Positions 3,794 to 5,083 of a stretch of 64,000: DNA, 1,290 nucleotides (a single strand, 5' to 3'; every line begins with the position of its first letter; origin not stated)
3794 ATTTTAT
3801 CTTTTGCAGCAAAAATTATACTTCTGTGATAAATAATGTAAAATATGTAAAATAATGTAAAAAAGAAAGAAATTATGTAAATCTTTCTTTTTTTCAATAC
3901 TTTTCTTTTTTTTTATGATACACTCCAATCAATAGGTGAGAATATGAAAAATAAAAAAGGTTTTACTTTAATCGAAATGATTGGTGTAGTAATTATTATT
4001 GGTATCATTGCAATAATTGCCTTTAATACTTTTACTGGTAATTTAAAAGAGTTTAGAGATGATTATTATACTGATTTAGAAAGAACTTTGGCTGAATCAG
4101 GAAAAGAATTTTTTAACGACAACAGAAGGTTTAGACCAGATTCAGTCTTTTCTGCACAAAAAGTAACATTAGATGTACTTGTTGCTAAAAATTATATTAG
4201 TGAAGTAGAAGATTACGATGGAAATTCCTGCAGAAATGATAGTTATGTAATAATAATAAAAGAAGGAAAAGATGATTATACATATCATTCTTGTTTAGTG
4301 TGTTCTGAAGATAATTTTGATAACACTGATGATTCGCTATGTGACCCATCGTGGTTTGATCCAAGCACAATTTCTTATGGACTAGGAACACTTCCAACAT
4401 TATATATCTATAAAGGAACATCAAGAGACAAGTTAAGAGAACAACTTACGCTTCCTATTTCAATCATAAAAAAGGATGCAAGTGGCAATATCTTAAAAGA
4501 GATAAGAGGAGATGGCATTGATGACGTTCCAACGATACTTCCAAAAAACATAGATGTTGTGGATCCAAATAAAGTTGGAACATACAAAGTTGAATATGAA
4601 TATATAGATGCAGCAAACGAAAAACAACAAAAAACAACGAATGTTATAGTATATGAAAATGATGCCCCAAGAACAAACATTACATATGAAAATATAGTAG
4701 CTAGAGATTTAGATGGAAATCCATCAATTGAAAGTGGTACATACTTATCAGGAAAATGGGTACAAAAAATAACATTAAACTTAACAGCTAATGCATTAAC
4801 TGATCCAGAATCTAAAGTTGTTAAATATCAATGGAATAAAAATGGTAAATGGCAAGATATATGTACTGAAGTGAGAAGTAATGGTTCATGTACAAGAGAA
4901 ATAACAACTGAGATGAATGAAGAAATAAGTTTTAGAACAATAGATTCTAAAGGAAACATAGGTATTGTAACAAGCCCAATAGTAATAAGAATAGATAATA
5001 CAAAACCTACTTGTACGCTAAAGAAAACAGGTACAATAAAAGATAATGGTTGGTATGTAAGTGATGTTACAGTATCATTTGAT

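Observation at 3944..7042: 1032-aa 'modular pilin': textbook type IV prepilin N-terminus fused to about 1000 aa of repeat modules and a Cys-rich tail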

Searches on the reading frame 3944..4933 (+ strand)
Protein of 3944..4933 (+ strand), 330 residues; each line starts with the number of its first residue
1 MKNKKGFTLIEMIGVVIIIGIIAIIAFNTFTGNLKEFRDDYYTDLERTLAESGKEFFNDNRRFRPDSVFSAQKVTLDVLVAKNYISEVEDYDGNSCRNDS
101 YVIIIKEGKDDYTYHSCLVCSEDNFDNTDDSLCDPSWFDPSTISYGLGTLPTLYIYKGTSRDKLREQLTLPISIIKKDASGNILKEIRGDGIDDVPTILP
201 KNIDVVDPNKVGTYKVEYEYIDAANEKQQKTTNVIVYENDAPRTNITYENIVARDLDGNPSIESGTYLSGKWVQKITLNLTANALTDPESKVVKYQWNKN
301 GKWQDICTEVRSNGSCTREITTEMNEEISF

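Call 26: find_related_loci(query=A1, collection=genome_contigs, flank=10000)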
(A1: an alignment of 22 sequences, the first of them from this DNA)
Query A1 (330 aa) in genome_contigs; peptide patterns used: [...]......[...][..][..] (x = any residue, [..] = any of these).
600 stretches matched a pattern (row limit reached: there are more); 196 encode a relative of the query (tblastn E <= 1e-3); the best 80 are kept; 80 distinct loci.
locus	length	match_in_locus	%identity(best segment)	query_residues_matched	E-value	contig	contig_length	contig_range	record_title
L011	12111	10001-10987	41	3-330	3e-70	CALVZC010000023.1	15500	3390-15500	MAG: uncultured Bacilli bacterium isolate BRZ_FK__bin67 genome assembly, contig: BRZ_FK__NODE_4791_length_15500_cov_50.8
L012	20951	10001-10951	34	1-330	8e-58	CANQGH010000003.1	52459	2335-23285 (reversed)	MAG: uncultured Bacilli bacterium isolate Lapin-001__bin74 genome assembly, contig: Lapin-001__NODE_878_length_52459_cov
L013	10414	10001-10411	59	1-137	2e-38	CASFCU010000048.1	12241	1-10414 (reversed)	uncultured bacterium isolate CO.B37.metabat-bins.121 genome assembly, contig: CO.B37.metabat-bins.121.fa_k141_5663800, w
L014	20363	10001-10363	34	1-120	1e-19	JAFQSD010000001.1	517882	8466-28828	MAG: Bacilli bacterium isolate RGIG2101 Goat_Colon-3__c54032, whole genome shotgun sequence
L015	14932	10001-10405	43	1-133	1e-18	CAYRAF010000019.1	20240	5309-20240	MAG TPA_asm: uncultured Muribaculaceae bacterium isolate SRP278969_co1_652 genome assembly, contig: NODE_3122_length_202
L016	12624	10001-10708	30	1-259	2e-17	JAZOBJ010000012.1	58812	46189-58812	MAG: Candidatus Scybalousia sp. isolate T1900044758_TS20190224.MAGScoT_cleanbin_000047 SGB_2326_k141_2349630, whole geno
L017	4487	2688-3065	34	5-129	3e-17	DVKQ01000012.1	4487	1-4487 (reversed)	MAG TPA_asm: Candidatus Onthousia faecipullorum isolate CHK195-26880 CHK195__C44274_L4487_ERR3414590, whole genome shotg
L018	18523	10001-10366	32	2-122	1e-16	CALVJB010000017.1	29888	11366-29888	MAG: uncultured Bacilli bacterium isolate BRZ_PQ__bin74 genome assembly, contig: BRZ_PQ__NODE_2206_length_29888_cov_42.7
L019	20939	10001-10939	23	2-299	3e-15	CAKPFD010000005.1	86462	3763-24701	MAG: uncultured Bacilli bacterium isolate REFINED_METABAT215_TOP10_CONTIGS_1500_ASSEMBLY_K77_MERGED__Hadza_MoBio_C-REDO_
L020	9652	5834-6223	35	3-127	2e-15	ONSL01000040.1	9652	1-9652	uncultured Clostridiales bacterium isolate RUG594 genome assembly, contig: scaffold_4442, whole genome shotgun sequence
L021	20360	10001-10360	31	2-121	5e-10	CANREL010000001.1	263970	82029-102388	MAG: uncultured Bacilli bacterium isolate Lapin-024__bin108 genome assembly, contig: Lapin-024__NODE_9_length_263970_cov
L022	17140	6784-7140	29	1-129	1e-9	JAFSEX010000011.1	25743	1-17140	MAG: Bacilli bacterium isolate RGIG3080 Goat_Rectum-5__c64533, whole genome shotgun sequence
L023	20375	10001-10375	26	1-122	1e-9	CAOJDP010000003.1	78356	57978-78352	MAG TPA_asm: uncultured Bacillales bacterium isolate SRR15604593_bin.36_metawrap_v1.3_MAG genome assembly, contig: NODE.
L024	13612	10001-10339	31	4-113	4e-9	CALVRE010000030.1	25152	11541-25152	MAG: uncultured Bacilli bacterium isolate E10__bin82 genome assembly, contig: E10__k127_4271620, whole genome shotgun se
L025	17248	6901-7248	27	1-115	5e-9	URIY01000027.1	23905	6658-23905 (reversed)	uncultured Tenericutes bacterium isolate UMGS1045 genome assembly, contig: NODE_1393_length_23905_cov_15.406331, whole g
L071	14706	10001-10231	34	4-80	6e-6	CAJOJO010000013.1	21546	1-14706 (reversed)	uncultured Bacilli bacterium isolate Reindeer_1_mag_20 genome assembly, contig: scaffold_1879, whole genome shotgun sequ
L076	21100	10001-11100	24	3-118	7e-6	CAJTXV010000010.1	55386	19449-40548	MAG TPA_asm: uncultured Bacilli bacterium isolate MGBC119928 genome assembly, contig: MGBC119928.10, whole genome shotgu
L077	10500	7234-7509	27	1-85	8e-6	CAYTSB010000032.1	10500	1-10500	MAG TPA_asm: uncultured Muribaculaceae bacterium isolate SRP263991_co7_257 genome assembly, contig: NODE_12813_length_10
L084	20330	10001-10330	29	1-109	1e-5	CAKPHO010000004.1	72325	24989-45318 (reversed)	MAG: uncultured Bacilli bacterium isolate REFINED_METABAT215_TOP10_CONTIGS_1500_ASSEMBLY_K77_MERGED__Nepal_MoBio_Fiber-H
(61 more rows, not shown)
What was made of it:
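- On Type IV pilin / prepilin (class III signal peptide; Pfam PF07963, TIGR02532): The single genome_contigs scan was spent on the family itself (call 26).
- Tried and rejected: The single genome_contigs scan (call 26).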

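Call 32: predict_structure(alignment_id=A1)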
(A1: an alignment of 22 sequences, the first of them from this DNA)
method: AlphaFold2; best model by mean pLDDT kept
length: 330 residues; sequences in the alignment: 22
mean_pLDDT: 85.6   pTM: 0.61
mean pLDDT of the five models: 85.6, 85.4, 83.9, 83.7, 82.6
residues with pLDDT >= 90: 114; 70-90: 198; 50-70: 15; < 50: 3
segments of 3 or more residues with pLDDT < 50: none
pLDDT, mean of each block of 10 residues (from residue 1): 55 82 74 76 90 93 89 92 88 82 90 92 85 90 89 92 92 90 85 77 93 94 88 91 88 83 85 87 82 84 85 87 75
secondary structure, 60 per line:
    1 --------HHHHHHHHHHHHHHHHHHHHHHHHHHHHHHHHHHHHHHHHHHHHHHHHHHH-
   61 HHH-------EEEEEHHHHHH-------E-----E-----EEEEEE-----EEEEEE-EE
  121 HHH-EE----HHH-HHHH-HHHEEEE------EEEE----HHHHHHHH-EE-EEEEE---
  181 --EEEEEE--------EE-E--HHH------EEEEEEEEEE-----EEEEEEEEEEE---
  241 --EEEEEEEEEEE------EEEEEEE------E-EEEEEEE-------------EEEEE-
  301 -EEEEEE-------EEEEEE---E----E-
elements in order: H9-59 E71-75 H76-81 E101-106 E112-117 H135-138 E143-146 E153-156 H161-168 E173-177 E183-188 E212-221 E227-237 E243-253 E260-266 E275-281 E295-299 E302-307 E315-320

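Call 34: fold_search(model_id=the predicted structure, library=pdb)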
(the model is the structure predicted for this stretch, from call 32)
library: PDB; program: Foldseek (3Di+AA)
matches with E <= 10: 702; with E <= 0.001: 0
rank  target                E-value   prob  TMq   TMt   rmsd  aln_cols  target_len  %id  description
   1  6xi1_BBB              5.2e-03  0.44  0.14  0.12  20.9       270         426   10  Crystal structure of tetra-tandem repeat in extending RTX adhesin from Aeromonas hydrophila (released 2020-10-14)
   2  9g93_A                8.4e-03  0.41  0.18  0.12  16.7       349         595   11  CryoET structure of the in vitro grown Bacillus anthracis Sap S-layer (released 2024-12-18)
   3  4m00_A                8.9e-03  0.75  0.16  0.12  15.1       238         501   13  Crystal structure of the ligand binding region of staphylococcal adhesion SraP (released 2014-06-18)
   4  6xi1_AAA              1.1e-02  0.33  0.14  0.12  21.2       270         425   10  Crystal structure of tetra-tandem repeat in extending RTX adhesin from Aeromonas hydrophila (released 2020-10-14)
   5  3l3o_A                1.5e-02  0.15  0.13  0.08  17.5       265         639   10  Staphylococcal Complement Inhibitor (SCIN) in complex with Human Complement Component C3c (released 2010-08-04)
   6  5fq8_G                1.6e-02  0.94  0.17  0.25  15.6       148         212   15  Crystal structure of the SusCD complex BT2261-2264 from Bacteroides thetaiotaomicron (released 2016-12-21)
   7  7jrl                  2.1e-02  0.63  0.16  0.12  16.9       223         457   12  The structure of CBM51-2 in complex with GlcNAc and INT domains from Clostridium perfringens ZmpB (released 2021-02-03)
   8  6ehg_A                2.1e-02  0.28  0.14  0.08  17.8       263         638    8  complement component C3b in complex with a nanobody (released 2018-02-14)
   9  3nms_A                2.2e-02  0.15  0.13  0.08  17.4       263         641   10  Staphylococcal Complement Inhibitor (SCIN) in complex with Human Complement C3c (released 2010-08-04)
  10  7qiv_A                2.4e-02  0.23  0.13  0.08  17.8       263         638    8  Structure of human C3b in complex with the EWE nanobody (released 2022-02-16)
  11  5jpm_A                2.4e-02  0.15  0.13  0.08  19.4       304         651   11  Structure of the complex of human complement C4 with MASP-2 rebuilt using iMDFF (released 2016-08-10)
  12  6meq                  2.5e-02  0.16  0.15  0.13  25.1       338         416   10  PcdhgB3 EC1-4 in 50 mM HEPES (released 2019-09-04)
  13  2ice_A                2.5e-02  0.15  0.12  0.08  18.1       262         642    8  CRIg bound to C3c (released 2006-11-07)
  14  5fq3_A                2.9e-02  0.89  0.16  0.25  15.5       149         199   14  Crystal structure of the lipoprotein BT2262 from Bacteroides thetaiotaomicron (released 2016-12-14)
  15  4m03                  2.9e-02  0.47  0.15  0.26  13.5       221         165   14  C-terminal fragment(residues 576-751) of binding region of SraP (released 2014-06-18)
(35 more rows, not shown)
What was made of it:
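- Closest known: Gram-positive fibrillar adhesins. Same: The best, though non-significant, Foldseek hits of the 1-330 model are such adhesins and S-layer proteins (call 34).
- Tried and rejected: The 1-330 model was dominated by Ig-like hits, all with E above 1e-3 (call 34).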

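Call 53: search_protein_families(library=pfam, proteins=[L076:2209-2817:+, L076:2945-3568:+, L076:3564-5807:+, L076:5803-7650:+, L076:7666-8283:+, L076:8292-9896:+, L076:9989-10651:+, L076:10744-11346:+, L076:11351-12223:+, L076:12585-14606:+], max_evalue=0.01)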
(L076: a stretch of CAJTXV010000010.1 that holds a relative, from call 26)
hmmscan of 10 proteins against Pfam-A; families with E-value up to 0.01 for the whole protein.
L076:2209-2817:+ (203 aa): 2 families
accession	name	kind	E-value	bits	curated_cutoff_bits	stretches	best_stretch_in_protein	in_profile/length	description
PF02777.23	Sod_Fe_C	-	3e-27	95.1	20.9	1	98-195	4-101/102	Iron/manganese superoxide dismutases, C-terminal domain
PF00081.27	Sod_Fe_N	-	7.5e-14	52.4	27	1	2-88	2-81/82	Iron/manganese superoxide dismutases, alpha-hairpin domain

L076:2945-3568:+ (208 aa): 2 families
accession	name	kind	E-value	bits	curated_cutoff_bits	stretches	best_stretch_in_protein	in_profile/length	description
PF17924.6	TetR_C_19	-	1.1e-19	71.3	26.8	1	85-201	1-117/117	Tetracyclin repressor-like, C-terminal domain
PF00440.29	TetR_N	-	6e-08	32.8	24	1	17-61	1-45/47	Bacterial regulatory proteins, tetR family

L076:3564-5807:+ (748 aa): 5 families
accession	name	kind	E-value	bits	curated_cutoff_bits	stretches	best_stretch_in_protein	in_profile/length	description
PF00664.28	ABC_membrane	-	5e-35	121.9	28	1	229-456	47-274/274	ABC transporter transmembrane region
PF00005.33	ABC_tran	-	1.6e-27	97.2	25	1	520-668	1-136/137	ABC transporter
PF02463.25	SMC_N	-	7.4e-06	26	40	1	560-710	110-210/220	RecF/RecN/SMC N terminal domain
PF03193.22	RsgA_GTPase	-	0.00047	20.5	30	1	520-550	97-126/174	RsgA GTPase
PF13555.12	AAA_29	-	0.0026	17.9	27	1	527-547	19-39/61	P-loop containing region of AAA domain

L076:5803-7650:+ (616 aa): 12 families
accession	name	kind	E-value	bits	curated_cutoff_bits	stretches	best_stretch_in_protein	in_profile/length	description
PF00664.28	ABC_membrane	-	1.6e-54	185.9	28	1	47-329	1-274/274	ABC transporter transmembrane region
PF00005.33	ABC_tran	-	3.9e-30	105.7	25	1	392-540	2-137/137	ABC transporter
PF06472.20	ABC_membrane_2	-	0.00013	21.9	24.4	1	154-299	115-266/269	ABC transporter transmembrane region 2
PF02463.25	SMC_N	-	0.00013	21.9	40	1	428-581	107-210/220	RecF/RecN/SMC N terminal domain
PF13401.12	AAA_22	-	0.00016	22.4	27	1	404-528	8-109/130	AAA domain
PF00004.35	AAA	-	0.00068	20.5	21.2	0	405-562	2-96/131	ATPase family associated with various cellular activities (AAA)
PF00270.35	DEAD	-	0.0017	18.6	26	0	397-421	10-34/167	DEAD/DEAH box helicase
PF01594.21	AI-2E_transport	-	0.0046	16.6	34.3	1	91-249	46-202/327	AI-2E family transporter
PF06414.18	Zeta_toxin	-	0.0055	16.6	22.3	0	404-441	19-56/199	Zeta toxin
PF03266.21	NTPase_1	-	0.0061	16.9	23.9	0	403-487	1-87/168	NTPase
PF13173.12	AAA_14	-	0.0081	16.6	27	0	404-447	5-48/129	AAA domain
PF02367.23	TsaE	-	0.0082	16.5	26.6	0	389-429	9-49/128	Threonylcarbamoyl adenosine biosynthesis protein TsaE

L076:7666-8283:+ (206 aa): 1 family
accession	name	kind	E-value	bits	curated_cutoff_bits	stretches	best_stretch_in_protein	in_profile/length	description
PF07963.17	N_methyl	-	8.3e-07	28.8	21.2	1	40-63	3-26/27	Prokaryotic N-terminal methylation motif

L076:8292-9896:+ (535 aa): 2 families
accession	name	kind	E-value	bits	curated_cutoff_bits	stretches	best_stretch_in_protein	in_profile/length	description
PF08245.18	Mur_ligase_M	-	4.5e-40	138.2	24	1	190-380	1-200/200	Mur ligase middle domain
PF02875.26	Mur_ligase_C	-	4.2e-07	31.3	28.4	1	402-518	1-119/127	Mur ligase, glutamate ligase domain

L076:9989-10651:+ (221 aa): 1 family
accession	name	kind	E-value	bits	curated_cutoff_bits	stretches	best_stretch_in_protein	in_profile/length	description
PF07963.17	N_methyl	-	6.9e-09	35.4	21.2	1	5-29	3-27/27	Prokaryotic N-terminal methylation motif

L076:10744-11346:+ (201 aa): 1 family
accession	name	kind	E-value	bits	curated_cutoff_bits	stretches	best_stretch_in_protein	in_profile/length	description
PF07963.17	N_methyl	-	9.1e-08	31.8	21.2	1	1-22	2-23/27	Prokaryotic N-terminal methylation motif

L076:11351-12223:+ (291 aa): 1 family
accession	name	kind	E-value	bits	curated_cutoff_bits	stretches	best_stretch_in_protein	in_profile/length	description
PF01261.30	AP_endonuc_2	-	2.7e-56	191.5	31.1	1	22-278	3-248/249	Xylose isomerase-like TIM barrel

L076:12585-14606:+ (674 aa): 2 families
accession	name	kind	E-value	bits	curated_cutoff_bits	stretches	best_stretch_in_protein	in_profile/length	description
PF00905.27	Transpeptidase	-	1.7e-44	152.7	22.1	1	338-665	2-296/299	Penicillin binding protein transpeptidase domain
PF03717.20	PBP_dimer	-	6.3e-30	105.4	24.4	1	60-281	3-164/180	Penicillin-binding Protein dimerisation domain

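Call 56: search_protein_families(library=pfam, proteins=[L071:6236-8014:+, L025:9642-11825:+, L084:7504-9744:+, L077:4318-6495:+], max_evalue=0.0001)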
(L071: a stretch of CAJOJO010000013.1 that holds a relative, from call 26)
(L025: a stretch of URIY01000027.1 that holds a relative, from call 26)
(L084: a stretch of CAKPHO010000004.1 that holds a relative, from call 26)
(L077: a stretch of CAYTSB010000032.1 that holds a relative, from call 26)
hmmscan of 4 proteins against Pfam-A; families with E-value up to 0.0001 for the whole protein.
L071:6236-8014:+ (593 aa): 1 family
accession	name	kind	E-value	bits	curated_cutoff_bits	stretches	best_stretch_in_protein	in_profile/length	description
PF01935.23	DUF87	-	6.5e-24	85.7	23.2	1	109-284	2-166/220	Helicase HerA, central domain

L025:9642-11825:+ (728 aa): 4 families
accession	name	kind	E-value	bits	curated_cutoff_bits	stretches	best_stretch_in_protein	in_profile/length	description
PF00664.28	ABC_membrane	-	5.5e-32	112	28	1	208-436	46-274/274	ABC transporter transmembrane region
PF00005.33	ABC_tran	-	7.5e-28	98.3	25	1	501-648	2-136/137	ABC transporter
PF02463.25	SMC_N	-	1.5e-07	31.5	40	1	87-691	116-211/220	RecF/RecN/SMC N terminal domain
PF03193.22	RsgA_GTPase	-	6.9e-05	23.2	30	0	459-530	59-126/174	RsgA GTPase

L084:7504-9744:+ (747 aa): 5 families
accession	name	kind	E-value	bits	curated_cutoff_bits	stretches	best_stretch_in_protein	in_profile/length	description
PF01580.24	FtsK_SpoIIIE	-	7.3e-68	228.8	24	1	379-576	2-220/221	FtsK/SpoIIIE family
PF17854.6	FtsK_alpha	-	7.4e-30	103.6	22.9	1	271-371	1-101/101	FtsK alpha domain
PF09397.16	FtsK_gamma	-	2.7e-28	97.9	30.6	1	682-741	3-62/63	Ftsk gamma domain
PF13491.11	FtsK_4TM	-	1.9e-07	31.3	23.1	1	43-186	47-169/171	4TM region of DNA translocase FtsK/SpoIIIE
PF12846.13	AAA_10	-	2.2e-05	24.1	27.5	1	413-458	19-60/362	AAA-like domain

L077:4318-6495:+ (726 aa): 4 families
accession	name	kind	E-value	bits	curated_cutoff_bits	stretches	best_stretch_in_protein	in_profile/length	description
PF01580.24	FtsK_SpoIIIE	-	8.3e-66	222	24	1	363-559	2-220/221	FtsK/SpoIIIE family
PF17854.6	FtsK_alpha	-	5.9e-31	107.1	22.9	1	256-355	1-101/101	FtsK alpha domain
PF09397.16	FtsK_gamma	-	5e-28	97.1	30.6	1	661-721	2-62/63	Ftsk gamma domain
PF12846.13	AAA_10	-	4.4e-06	26.4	27.5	0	398-442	20-60/362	AAA-like domain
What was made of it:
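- Tried and rejected: Pfam showed they are ABC transporters, FtsK or HerA (calls 53, 56), so I withdrew that lead.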

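Call 63: find_homologous_proteins(query=L019:18758-20056:-, max_evalue=1e-30)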
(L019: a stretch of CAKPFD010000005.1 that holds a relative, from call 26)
Query L019:18758-20056:- (432 aa): 8000 proteins with E <= 1e-30 among 8000 candidates; the best 120 are listed.
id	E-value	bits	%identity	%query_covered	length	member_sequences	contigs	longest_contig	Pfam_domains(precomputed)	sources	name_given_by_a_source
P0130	2.1e-277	938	100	100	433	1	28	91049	PF00437.27,PF13555.13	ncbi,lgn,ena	-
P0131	3.0e-277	937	100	100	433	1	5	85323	PF00437.27,PF13555.13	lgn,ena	-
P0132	4.2e-277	937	100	100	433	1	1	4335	PF00437.27,PF13555.13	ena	-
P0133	5.8e-277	936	100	100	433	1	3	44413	PF00437.27,PF13555.13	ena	-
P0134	1.9e-276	935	99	100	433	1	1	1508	PF00437.27,PF13555.13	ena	-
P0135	2.7e-275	931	99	100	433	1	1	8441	PF00437.27,PF13555.13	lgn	-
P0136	2.8e-267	904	96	100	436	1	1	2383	PF00437.27,PF13555.13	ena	-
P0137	3.0e-234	796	85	100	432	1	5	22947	PF00437.27,PF13555.13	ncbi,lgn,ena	-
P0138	3.4e-234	795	85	100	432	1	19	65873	PF00437.27,PF13555.13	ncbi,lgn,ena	-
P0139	7.9e-234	794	85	100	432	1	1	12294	PF00437.27,PF13555.13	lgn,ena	-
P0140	8.5e-234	794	85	100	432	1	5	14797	PF00437.27,PF13555.13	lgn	-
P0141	9.6e-234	794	85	100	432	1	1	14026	PF00437.27,PF13555.13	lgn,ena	-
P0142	9.7e-234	794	85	100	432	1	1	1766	PF00437.27,PF13555.13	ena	-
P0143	1.7e-233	793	85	100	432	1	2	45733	PF00437.27,PF13555.13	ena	-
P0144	1.2e-225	767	87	93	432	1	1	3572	PF00437.27,PF13555.13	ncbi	-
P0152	3.7e-220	749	84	90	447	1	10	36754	PF00437.27,PF13555.13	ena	-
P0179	8.5e-218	741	81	96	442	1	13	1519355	PF00437.27,PF13555.13,PF20720.4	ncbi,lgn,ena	-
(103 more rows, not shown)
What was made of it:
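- All 120 listed homologues of this ATPase are at least 79% identical to it; one is named Candidatus Onthousia faecipullorum (call 63), a species whose MAG also has a head-type pilin (L017, call 26).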

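Call 64: find_encoding_contigs(protein=P0179, flank=10000, max_places=10)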
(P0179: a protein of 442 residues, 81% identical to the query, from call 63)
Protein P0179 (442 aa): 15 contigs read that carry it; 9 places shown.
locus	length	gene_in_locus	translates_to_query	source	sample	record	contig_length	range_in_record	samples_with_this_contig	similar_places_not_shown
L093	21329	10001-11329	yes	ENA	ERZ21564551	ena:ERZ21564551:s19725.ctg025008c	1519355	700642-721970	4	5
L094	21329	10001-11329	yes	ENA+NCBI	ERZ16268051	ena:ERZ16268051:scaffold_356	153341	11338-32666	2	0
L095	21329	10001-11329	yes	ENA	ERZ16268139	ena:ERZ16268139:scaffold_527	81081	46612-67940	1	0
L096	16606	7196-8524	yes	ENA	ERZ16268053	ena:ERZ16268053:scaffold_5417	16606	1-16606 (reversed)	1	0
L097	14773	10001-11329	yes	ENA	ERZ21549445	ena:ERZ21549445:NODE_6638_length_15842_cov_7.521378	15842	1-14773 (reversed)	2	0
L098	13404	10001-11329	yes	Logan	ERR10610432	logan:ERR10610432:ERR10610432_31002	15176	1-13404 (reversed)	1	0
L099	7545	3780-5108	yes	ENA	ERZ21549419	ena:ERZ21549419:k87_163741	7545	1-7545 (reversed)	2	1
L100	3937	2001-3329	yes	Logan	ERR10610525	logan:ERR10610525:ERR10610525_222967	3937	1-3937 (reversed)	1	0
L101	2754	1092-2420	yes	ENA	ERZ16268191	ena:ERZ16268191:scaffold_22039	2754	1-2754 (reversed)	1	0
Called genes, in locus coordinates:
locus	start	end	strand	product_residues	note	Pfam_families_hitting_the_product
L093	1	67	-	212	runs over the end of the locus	-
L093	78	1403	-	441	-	PF12733:Cadherin-like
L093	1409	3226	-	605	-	PF08239:SH3_3 (faint), PF00404:Dockerin_1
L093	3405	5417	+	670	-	PF12974:Phosphonate-bd (weak), PF03816:LytR_cpsA_psr, PF03793:PASTA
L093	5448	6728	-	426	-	PF13173:AAA_14, PF13635:DUF4143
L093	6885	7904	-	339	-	PF13180:PDZ_2, PF00595:PDZ (weak), PF17820:PDZ_6 (weak), PF05362:Lon_C (weak)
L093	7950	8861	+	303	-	PF07670:Gate (weak)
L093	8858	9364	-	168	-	-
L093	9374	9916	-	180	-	-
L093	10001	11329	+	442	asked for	PF00437:T2SSE, PF13555:AAA_29 (weak), PF20720:nSTAND3 (faint)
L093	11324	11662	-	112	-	-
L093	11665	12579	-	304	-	PF00056:Ldh_1_N, PF02056:Glyco_hydro_4 (faint), PF03721:UDPG_MGDP_dh_N (weak), PF13241:NAD_binding_7 (weak), PF02866:Ldh_1_C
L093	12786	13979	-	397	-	PF13173:AAA_14, PF13635:DUF4143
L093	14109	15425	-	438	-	PF12698:ABC2_membrane_3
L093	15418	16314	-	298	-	PF00005:ABC_tran, PF13304:AAA_21, PF13732:DrrA1-3_C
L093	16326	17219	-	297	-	PF01370:Epimerase, PF04321:RmlD_sub_bind, PF16363:GDP_Man_Dehyd, PF02719:Polysacc_synt_2, PF01073:3Beta_HSD, PF07993:NAD_binding_4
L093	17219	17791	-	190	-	PF00908:dTDP_sugar_isom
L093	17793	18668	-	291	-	PF00483:NTP_transferase, PF12804:NTP_transf_3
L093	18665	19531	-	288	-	PF00535:Glycos_transf_2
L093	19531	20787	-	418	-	PF13425:O-antigen_lig, PF04932:Wzy_C (weak), PF13425:O-antigen_lig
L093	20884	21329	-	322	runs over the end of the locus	PF00535:Glycos_transf_2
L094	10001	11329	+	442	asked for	PF00437:T2SSE, PF13555:AAA_29 (weak), PF20720:nSTAND3 (faint)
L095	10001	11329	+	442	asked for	PF00437:T2SSE, PF13555:AAA_29 (weak), PF20720:nSTAND3 (faint)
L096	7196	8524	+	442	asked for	PF00437:T2SSE, PF13555:AAA_29 (weak), PF20720:nSTAND3 (faint)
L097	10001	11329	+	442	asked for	PF00437:T2SSE, PF13555:AAA_29 (weak), PF20720:nSTAND3 (faint)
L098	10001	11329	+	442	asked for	PF00437:T2SSE, PF13555:AAA_29 (weak), PF20720:nSTAND3 (faint)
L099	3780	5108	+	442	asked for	PF00437:T2SSE, PF13555:AAA_29 (weak), PF20720:nSTAND3 (faint)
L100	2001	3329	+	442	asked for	PF00437:T2SSE, PF13555:AAA_29 (weak), PF20720:nSTAND3 (faint)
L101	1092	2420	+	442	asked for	PF00437:T2SSE, PF13555:AAA_29 (weak), PF20720:nSTAND3 (faint)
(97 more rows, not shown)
